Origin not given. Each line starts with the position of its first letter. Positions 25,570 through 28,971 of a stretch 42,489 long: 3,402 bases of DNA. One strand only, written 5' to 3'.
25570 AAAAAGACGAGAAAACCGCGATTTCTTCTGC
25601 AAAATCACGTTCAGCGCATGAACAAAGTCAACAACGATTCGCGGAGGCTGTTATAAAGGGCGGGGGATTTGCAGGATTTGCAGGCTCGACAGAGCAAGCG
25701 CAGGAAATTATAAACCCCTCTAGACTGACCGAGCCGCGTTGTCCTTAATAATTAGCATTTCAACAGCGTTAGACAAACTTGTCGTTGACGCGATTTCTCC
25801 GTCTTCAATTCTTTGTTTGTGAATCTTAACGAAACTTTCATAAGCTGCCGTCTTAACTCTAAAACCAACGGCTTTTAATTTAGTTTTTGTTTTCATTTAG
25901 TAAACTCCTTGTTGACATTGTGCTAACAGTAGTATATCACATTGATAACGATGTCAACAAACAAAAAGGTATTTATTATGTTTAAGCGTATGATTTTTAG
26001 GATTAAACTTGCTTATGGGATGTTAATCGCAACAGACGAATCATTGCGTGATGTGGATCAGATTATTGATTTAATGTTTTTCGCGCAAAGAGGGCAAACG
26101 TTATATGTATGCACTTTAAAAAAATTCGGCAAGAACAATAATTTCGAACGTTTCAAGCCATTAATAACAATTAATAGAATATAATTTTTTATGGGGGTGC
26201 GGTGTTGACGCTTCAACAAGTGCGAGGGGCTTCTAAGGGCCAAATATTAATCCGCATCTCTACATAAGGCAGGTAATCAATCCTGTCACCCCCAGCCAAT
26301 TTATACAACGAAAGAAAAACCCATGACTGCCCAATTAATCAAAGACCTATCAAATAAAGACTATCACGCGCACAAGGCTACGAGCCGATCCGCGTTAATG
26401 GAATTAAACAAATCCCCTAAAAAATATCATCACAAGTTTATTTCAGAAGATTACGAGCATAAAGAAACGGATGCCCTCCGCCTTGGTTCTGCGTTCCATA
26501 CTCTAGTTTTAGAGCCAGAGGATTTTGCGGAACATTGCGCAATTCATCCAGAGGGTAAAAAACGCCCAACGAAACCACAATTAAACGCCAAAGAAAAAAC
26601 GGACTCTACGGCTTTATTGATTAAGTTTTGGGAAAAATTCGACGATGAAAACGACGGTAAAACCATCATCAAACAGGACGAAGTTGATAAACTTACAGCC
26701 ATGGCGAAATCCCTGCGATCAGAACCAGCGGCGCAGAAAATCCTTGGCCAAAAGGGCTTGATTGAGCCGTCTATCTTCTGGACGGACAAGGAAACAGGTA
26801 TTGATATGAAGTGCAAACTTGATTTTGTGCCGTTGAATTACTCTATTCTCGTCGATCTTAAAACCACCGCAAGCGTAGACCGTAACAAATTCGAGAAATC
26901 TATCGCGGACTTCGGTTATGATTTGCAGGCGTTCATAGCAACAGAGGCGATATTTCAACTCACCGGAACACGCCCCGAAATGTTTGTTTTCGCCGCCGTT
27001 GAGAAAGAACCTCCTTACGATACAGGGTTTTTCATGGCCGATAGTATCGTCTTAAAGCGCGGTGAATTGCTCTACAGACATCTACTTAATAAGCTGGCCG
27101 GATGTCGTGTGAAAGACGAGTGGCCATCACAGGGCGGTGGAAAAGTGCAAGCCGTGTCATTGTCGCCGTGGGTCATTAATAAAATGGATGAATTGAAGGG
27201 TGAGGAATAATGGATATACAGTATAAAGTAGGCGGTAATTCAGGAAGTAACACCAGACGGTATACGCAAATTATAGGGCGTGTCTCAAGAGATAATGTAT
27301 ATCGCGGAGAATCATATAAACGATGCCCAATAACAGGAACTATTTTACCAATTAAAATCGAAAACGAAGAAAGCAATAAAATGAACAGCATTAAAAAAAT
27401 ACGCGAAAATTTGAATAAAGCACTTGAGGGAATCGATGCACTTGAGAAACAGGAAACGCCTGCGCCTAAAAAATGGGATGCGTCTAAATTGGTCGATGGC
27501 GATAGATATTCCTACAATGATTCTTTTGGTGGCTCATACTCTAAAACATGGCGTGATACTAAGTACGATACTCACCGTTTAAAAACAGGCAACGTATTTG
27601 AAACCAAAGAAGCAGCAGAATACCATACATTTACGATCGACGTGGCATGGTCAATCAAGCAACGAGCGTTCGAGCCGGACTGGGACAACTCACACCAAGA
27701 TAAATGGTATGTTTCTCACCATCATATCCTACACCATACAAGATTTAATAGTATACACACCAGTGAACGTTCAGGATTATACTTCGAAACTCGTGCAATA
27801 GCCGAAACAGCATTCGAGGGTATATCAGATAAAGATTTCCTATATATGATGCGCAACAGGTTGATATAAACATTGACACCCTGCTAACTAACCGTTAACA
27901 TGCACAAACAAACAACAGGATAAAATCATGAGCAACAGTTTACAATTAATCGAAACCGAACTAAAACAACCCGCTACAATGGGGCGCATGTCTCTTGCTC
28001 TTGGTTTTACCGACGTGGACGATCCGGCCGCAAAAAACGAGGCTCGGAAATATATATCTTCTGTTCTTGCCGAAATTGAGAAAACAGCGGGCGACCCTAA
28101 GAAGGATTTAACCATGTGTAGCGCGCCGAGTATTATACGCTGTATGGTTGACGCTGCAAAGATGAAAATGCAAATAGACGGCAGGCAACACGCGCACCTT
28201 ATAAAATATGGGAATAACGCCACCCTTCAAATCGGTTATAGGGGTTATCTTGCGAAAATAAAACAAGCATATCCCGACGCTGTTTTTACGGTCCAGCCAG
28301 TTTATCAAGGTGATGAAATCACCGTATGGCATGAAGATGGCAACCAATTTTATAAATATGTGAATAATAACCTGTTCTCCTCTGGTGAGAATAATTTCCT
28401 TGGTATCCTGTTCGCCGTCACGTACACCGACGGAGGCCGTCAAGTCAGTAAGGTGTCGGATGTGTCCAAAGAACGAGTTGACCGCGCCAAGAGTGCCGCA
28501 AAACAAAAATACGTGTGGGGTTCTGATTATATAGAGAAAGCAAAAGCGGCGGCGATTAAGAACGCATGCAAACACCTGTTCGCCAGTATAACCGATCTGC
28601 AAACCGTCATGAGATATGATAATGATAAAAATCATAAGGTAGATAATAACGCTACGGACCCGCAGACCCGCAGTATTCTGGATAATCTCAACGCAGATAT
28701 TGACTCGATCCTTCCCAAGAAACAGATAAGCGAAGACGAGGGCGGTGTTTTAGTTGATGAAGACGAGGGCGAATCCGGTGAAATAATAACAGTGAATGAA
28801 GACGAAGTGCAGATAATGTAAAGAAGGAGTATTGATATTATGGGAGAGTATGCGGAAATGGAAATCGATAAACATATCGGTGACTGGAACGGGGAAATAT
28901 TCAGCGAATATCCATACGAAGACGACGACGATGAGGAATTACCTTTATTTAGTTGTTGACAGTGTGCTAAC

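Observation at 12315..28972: A 19-bp bipartite box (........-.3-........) sits on the -35 of every rightward early promoter and recurs at two places in the late arm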

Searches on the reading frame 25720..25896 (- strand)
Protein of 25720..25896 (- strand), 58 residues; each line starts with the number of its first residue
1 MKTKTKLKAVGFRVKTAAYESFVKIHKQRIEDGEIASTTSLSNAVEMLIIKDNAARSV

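Call 7: search_protein_families(library=phrogs, proteins=[window:25720-25896:-], max_evalue=0.001)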
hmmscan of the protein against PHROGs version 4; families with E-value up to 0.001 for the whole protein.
window:25720-25896:- (58 aa): 0 families

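Call 28: search_protein_families(library=pfam, proteins=[window:25720-25896:-], max_evalue=1)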
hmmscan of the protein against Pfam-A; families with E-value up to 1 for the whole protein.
window:25720-25896:- (58 aa): 1 family
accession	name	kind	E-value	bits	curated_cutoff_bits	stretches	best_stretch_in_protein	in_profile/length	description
PF10124.15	Mu-like_gpT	-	0.078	12.7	20.1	1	5-36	58-89/289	Mu-like prophage major head subunit gpT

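Call 31: find_homologous_proteins(query=window:25720-25896:-, max_evalue=0.01)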
Query window:25720-25896:- (58 aa): 1 proteins with E <= 0.01 among 1 candidates.
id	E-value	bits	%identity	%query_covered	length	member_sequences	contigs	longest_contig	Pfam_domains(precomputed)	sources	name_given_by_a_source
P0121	1.0e-27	111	100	100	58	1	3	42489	-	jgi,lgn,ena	-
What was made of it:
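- Tried and rejected: The word-indexed homologue search for the 58-aa protein found only itself (call 31).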

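Call 35: find_homologous_proteins(query=A2, max_evalue=0.01)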
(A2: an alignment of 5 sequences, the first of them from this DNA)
Query A2 (5 sequences) (58 aa, profile of the alignment): 3 proteins with E <= 0.01 among 7 candidates.
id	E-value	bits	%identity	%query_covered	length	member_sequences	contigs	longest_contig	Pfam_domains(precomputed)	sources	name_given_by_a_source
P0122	1.2e-24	103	37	79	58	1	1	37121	-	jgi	jgi:hypothetical protein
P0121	1.5e-22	97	100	100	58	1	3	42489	-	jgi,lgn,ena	-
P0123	9.7e-20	87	-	-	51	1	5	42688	-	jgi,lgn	jgi:hypothetical protein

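Call 36: search_solved_structures(query=A2, max_evalue=10, show_alignments=2)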
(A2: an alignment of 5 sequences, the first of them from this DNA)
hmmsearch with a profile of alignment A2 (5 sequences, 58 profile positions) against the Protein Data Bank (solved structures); distinct sequences matched with E-value up to 10: 5.
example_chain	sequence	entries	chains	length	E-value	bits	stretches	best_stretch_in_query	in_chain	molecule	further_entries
4v91_O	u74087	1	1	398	0.23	14.2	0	37-57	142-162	UL13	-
3sp1_A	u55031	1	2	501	0.39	13.4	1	4-26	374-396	Cysteinyl-tRNA synthetase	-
2waq_B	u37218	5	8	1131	0.68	12.6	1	19-50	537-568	DNA-DIRECTED RNA POLYMERASE RPO2 SUBUNIT | DNA-DIRECTED RNA POLYMERASE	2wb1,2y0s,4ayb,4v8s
2eui_A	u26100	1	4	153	1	12.1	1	2-29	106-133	Probable acetyltransferase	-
7w2o_C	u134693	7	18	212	1.2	11.8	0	12-34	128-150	Probable transcriptional regulator | TetR family transcriptional regulator | Putative transcriptional regulator, TetR family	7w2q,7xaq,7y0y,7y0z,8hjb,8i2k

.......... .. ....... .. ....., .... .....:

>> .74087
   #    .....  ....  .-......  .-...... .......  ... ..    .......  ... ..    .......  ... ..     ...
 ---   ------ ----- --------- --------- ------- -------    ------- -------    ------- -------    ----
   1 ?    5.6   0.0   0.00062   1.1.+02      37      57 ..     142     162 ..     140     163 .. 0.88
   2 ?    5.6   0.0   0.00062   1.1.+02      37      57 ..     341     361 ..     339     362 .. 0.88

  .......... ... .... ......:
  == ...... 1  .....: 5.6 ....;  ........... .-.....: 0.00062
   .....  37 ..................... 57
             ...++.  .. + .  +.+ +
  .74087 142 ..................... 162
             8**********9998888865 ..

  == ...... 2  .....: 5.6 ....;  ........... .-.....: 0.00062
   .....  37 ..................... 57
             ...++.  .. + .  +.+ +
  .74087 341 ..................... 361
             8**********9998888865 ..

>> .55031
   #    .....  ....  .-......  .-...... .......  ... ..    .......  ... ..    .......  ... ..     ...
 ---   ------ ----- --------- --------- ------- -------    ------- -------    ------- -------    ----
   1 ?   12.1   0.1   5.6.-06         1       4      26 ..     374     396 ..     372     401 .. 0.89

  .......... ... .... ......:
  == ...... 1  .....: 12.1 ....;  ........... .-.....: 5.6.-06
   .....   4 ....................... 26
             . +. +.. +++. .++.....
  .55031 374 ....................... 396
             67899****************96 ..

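Call 46: predict_structure(alignment_id=A3)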
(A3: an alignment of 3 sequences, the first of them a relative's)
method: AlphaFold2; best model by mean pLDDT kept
length: 58 residues; sequences in the alignment: 3
mean_pLDDT: 71.5   pTM: 0.46
mean pLDDT of the five models: 71.5, 67.9, 65.8, 65.8, 63.2
residues with pLDDT >= 90: 1; 70-90: 40; 50-70: 7; < 50: 10
segments of 3 or more residues with pLDDT < 50: 1-10
pLDDT, mean of each block of 10 residues (from residue 1): 44 70 87 83 77 68
secondary structure, 60 per line:
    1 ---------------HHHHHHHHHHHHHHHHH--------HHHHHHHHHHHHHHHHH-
elements in order: H16-32 H41-57
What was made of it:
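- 25720..25896 (-): 58-aa candidate regulator (P0121). It is the only leftward gene in the early arm and is the probable ribbon-helix-helix protein. AF2 predicts helices 16-32 and 41-57 with a free N-terminus (call 46).
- On Ribbon-helix-helix (Arc/MetJ/CopG) superfamily, for the 58-aa protein: Mean pLDDT is 71.5 (call 46).
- The AF2 monomer shows only two helices at pLDDT 71 (call 46).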

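Call 47: search_protein_representatives(protein=window:25720-25896:-)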
Query: 58 residues. Proteins with E-value up to 0.001 (for the whole library): 3; up to 1e-10: 1; up to 1e-30: 0. The best 3 are listed.
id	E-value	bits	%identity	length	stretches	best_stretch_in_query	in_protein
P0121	3.3e-28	110.7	100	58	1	1-58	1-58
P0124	9.8e-09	50.6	54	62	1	4-57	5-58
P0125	4.3e-07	45.5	53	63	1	3-54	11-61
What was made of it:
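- Tried and rejected: The full HMMER scan added two homologues (call 47).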

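Call 50: find_encoding_contigs(protein=P0124, flank=10000, max_places=3)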
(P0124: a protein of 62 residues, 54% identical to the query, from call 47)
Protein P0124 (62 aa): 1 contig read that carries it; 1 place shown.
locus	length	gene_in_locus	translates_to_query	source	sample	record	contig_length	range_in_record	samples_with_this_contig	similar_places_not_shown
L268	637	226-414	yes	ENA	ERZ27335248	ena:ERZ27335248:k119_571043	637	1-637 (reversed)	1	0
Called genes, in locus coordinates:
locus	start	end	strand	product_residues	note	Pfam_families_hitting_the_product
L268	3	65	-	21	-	?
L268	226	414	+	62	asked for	-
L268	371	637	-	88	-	?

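Call 51: find_encoding_contigs(protein=P0125, flank=10000, max_places=3)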
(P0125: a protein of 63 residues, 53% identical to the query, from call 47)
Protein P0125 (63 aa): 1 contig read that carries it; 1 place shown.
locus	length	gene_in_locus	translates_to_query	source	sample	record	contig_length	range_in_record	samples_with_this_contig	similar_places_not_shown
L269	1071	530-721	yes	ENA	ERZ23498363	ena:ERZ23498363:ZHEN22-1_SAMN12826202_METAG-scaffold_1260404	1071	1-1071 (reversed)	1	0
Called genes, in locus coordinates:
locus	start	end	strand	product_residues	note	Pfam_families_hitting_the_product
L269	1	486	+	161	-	?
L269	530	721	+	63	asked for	-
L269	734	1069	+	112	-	?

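Call 54: fold_search(model_id=the predicted structure, library=pdb)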
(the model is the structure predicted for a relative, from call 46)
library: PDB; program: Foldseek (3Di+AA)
matches with E <= 10: 1; with E <= 0.001: 0
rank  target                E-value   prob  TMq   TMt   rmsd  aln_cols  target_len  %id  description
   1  2ibd_B                7.8e+00  0.16  0.50  0.17   1.3        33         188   21  Crystal structure of Probable transcriptional regulatory protein RHA5900 (released 2006-10-10)
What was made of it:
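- On Ribbon-helix-helix (Arc/MetJ/CopG) superfamily, for the 58-aa protein: Foldseek gave no significant match (call 54).
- Foldseek found nothing (call 54).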

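Call 56: search_protein_families(library=pfam, alignment_id=A4, max_evalue=10)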
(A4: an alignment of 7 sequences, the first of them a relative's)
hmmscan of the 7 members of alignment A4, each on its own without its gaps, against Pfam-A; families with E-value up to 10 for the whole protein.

A. member 1, P0121 (58 aa): 1 family
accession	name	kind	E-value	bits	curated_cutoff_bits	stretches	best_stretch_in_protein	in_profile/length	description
PF10124.15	Mu-like_gpT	-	0.078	12.7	20.1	1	5-36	58-89/289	Mu-like prophage major head subunit gpT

B. families by the number of members that match (of 7 scanned): 4 families
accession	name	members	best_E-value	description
PF17618.7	SL4P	1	0.064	Uncharacterized Strongylid L4 protein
PF10124.15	Mu-like_gpT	1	0.078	Mu-like prophage major head subunit gpT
PF23302.1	HTH_DNAJC9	1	0.096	DNAJC9 HTH domain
PF17602.7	DUF5498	1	0.11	Family of unknown function (DUF5498)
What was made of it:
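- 25720..25896 (-): There is no Pfam or PHROG hit (calls 7, 28, 56).
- On Ribbon-helix-helix (Arc/MetJ/CopG) superfamily, for the 58-aa protein: No RHH Pfam family was hit by any of the 7 homologues, even at E up to 10 (calls 28, 56).
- There is no Pfam hit (calls 28, 56).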

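Call 57: search_solved_structures(query=A4, max_evalue=10)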
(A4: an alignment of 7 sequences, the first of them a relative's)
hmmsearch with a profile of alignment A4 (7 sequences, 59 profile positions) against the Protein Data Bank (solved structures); distinct sequences matched with E-value up to 10: 7.
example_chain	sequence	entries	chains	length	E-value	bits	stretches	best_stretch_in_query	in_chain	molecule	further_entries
4qpo_A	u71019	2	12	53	0.12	15.1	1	14-49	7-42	Relaxosome protein TraM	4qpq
2eui_A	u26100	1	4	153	0.78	12.5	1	2-30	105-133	Probable acetyltransferase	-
3sp1_A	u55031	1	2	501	0.93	12.3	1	5-27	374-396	Cysteinyl-tRNA synthetase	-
2waq_B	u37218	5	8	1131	1.2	11.9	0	20-50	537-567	DNA-DIRECTED RNA POLYMERASE RPO2 SUBUNIT | DNA-DIRECTED RNA POLYMERASE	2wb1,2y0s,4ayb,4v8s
8pxd_A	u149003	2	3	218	1.6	11.5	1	21-55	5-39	Disulfide bond oxidoreductase/isomerase - Dsb | Disulfide bond oxidoreductase/isomerase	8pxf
3jux_A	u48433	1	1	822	7.4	9.4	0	12-34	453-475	Protein translocase subunit secA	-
4ys0_A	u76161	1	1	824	7.5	9.4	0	12-34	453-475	Protein translocase subunit SecA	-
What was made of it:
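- Closest known: P22 Arc and Mnt. Different: No sequence similarity was detected (calls 56, 57).
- The PDB hit has E = 0.12 (call 57). The RHH assignment of the 58-aa protein is weak (calls 54, 56, 57).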

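Call 58: search_solved_structures(query=A4, max_evalue=0.5, show_alignments=1)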
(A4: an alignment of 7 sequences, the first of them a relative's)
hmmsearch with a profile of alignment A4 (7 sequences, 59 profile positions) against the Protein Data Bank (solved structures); distinct sequences matched with E-value up to 0.5: 1.
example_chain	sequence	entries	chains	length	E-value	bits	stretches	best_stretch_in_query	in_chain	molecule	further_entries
4qpo_A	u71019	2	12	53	0.12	15.1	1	14-49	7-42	Relaxosome protein TraM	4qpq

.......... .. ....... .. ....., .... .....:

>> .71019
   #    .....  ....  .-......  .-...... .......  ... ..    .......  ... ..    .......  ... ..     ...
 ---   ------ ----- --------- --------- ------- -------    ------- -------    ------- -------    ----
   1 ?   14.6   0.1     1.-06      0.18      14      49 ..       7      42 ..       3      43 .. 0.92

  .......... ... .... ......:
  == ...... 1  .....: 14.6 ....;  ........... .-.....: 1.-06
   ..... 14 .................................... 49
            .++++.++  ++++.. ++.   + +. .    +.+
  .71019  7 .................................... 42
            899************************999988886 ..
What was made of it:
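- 25720..25896 (-): The best PDB hit is the TraM RHH domain 4qpo_A at E = 0.12 (calls 57, 58).
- On Ribbon-helix-helix (Arc/MetJ/CopG) superfamily, for the 58-aa protein: The best PDB profile hit is the TraM RHH domain at E = 0.12, below significance (calls 57, 58).
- Closest known: TraM N-terminal RHH domain. Same: Helix A, an 8-residue G...S loop and helix B align (call 58).
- Its helix pattern and its 8-residue G...S loop align with the TraM RHH domain (call 58).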

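Call 80: search_solved_structures(query=P0125, max_evalue=10)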
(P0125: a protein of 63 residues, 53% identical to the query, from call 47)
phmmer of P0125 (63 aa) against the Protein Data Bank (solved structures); distinct sequences matched with E-value up to 10: 21.
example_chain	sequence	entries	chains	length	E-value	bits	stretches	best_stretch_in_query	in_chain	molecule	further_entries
5mfd_A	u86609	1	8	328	0.00014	25.5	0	31-50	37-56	YIIIM''6AII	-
5mfl_A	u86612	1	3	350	0.00015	25.3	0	31-50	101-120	(KR)5_GS10_YIIIM6AII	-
6s9o_A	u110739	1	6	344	0.00016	25.3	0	30-50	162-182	designed Armadillo repeat protein with internal Lock1 fused to target peptide KRKRKLKFKR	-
6s9p_A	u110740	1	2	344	0.00016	25.3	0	30-50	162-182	internal Lock2 fused to target peptide KRKAKITWKR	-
5aei_A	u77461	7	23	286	0.001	22.7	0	31-50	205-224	DESIGNED ARMADILLO REPEAT PROTEIN YIIIM5AII | YIIIM5AII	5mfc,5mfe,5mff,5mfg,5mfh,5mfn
4pls_A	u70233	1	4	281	0.0011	22.7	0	31-50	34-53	Arm00010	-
4plq_A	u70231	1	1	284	0.0012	22.6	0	31-50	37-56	Arm00011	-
6s9l_A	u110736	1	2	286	0.0013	22.5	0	30-50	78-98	KR4KLSF Lock1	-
4plr_A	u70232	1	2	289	0.0013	22.4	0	31-50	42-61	Arm00008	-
4v3o_A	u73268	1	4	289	0.0015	22.3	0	31-50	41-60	YIII_M5_AII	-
4v3r_A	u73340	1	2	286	0.0015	22.3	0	31-50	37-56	YIII_M5_AII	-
6s9n_A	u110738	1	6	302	0.0019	21.9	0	30-50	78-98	Lock2_KRKRKAKLSF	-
6s9m_A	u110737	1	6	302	0.0019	21.9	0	30-50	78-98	Lock2_KRKRKAKITW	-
8oh7_A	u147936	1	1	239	0.0086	19.9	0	30-50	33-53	Designed Armadillo repeat protein with four internal modules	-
7qnp_AAA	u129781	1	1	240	0.0088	19.8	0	30-50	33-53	Designed Armadillo Repeat Protein N(A4)M4C(AII)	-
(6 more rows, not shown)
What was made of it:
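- Tried and rejected: The armadillo hits of call 80 are repeat artefacts.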

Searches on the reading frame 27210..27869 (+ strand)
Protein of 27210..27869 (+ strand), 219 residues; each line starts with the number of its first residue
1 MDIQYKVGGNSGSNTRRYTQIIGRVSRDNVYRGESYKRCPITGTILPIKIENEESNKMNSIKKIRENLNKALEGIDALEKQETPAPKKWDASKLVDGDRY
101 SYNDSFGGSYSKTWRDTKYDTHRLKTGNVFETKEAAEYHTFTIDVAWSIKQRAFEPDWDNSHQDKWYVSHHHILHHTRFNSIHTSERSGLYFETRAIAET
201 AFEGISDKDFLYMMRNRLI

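Call 8: search_protein_families(library=phrogs, proteins=[window:27210-27869:+], max_evalue=0.001)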
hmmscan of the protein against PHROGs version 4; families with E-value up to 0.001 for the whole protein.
window:27210-27869:+ (219 aa): 0 families

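Call 28: search_protein_families(library=pfam, proteins=[window:27210-27869:+], max_evalue=1)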
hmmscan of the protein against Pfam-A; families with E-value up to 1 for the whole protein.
window:27210-27869:+ (219 aa): 2 families
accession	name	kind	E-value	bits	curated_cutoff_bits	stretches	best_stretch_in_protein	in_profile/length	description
PF24766.1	DUF7699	-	0.028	15.4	27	1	118-156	26-66/87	Domain of unknown function (DUF7699)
PF19150.5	DUF5832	-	0.099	13.4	26.7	1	20-67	19-69/81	Family of unknown function (DUF5832)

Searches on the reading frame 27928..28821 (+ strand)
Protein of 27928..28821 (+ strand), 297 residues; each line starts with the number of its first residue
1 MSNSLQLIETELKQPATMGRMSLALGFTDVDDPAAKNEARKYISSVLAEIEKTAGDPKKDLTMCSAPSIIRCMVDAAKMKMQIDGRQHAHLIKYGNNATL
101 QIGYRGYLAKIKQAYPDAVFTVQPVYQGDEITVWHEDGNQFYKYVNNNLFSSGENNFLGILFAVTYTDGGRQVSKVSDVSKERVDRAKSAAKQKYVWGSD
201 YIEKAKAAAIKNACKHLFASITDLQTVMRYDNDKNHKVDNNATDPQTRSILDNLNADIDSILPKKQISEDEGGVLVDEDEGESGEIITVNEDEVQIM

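Call 8: search_protein_families(library=phrogs, proteins=[window:27928-28821:+], max_evalue=0.001)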
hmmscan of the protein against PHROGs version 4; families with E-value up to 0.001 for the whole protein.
window:27928-28821:+ (297 aa): 2 families
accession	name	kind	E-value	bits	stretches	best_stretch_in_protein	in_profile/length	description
phrog_148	-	DNA, RNA and nucleotide metabolism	1.7e-24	88.1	1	38-264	49-258/387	RecT-like ssDNA annealing protein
phrog_19737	-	unknown function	0.00018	22.7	1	36-109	30-99/108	-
